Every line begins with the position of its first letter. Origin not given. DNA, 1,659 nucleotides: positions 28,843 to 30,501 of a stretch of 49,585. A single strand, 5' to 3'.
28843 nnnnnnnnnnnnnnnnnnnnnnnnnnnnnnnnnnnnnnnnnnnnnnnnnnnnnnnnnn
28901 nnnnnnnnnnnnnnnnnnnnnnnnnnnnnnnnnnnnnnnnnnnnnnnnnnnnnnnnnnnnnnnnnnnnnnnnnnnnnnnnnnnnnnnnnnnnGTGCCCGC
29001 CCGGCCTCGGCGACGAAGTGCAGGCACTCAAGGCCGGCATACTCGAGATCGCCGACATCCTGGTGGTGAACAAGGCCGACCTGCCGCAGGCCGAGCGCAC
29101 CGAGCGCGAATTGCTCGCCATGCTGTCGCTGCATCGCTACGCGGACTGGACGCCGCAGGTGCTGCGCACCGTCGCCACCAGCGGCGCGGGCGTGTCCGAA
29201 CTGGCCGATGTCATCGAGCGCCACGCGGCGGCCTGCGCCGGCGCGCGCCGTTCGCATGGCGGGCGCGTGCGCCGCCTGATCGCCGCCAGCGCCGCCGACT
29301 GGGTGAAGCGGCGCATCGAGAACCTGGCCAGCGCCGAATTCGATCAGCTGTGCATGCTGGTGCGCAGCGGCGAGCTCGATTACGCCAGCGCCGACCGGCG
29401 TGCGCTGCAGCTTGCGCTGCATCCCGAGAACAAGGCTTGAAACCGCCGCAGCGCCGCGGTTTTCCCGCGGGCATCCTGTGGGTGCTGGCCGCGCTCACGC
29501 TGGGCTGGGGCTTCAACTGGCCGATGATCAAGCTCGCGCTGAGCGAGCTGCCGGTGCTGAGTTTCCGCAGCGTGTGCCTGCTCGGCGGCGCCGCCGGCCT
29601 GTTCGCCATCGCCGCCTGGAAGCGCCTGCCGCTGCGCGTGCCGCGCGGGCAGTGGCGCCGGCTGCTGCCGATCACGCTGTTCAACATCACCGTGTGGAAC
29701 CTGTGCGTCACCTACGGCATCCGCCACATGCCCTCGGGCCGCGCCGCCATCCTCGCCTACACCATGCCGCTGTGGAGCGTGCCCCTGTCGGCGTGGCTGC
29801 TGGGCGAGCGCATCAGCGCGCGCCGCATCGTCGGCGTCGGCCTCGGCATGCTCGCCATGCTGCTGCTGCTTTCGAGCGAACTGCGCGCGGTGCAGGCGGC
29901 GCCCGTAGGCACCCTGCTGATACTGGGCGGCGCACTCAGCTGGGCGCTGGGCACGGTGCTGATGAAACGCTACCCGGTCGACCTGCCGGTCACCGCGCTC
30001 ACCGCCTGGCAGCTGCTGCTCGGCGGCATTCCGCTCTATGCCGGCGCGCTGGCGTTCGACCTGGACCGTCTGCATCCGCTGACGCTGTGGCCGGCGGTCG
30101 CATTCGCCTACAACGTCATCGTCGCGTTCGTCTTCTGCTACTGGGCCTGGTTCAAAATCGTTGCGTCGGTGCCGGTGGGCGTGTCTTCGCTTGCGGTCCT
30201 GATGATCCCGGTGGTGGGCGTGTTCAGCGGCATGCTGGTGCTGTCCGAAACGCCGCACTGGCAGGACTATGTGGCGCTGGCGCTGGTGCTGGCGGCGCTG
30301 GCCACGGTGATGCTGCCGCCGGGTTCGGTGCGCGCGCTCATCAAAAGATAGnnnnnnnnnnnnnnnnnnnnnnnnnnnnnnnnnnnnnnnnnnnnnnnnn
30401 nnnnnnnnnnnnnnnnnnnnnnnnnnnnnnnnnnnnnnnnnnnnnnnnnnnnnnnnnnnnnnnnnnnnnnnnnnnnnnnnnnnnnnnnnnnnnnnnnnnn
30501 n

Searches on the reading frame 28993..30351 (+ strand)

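Call 78: search_protein_families(library=pfam, proteins=[window:28993-30351:+], max_evalue=0.00001)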
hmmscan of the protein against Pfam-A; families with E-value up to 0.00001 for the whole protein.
window:28993-30351:+ (452 aa): 1 family
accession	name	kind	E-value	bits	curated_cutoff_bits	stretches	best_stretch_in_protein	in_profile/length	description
PF00892.27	EamA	-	2.1e-41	141.8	28.2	2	160-293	3-134/135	EamA-like transporter family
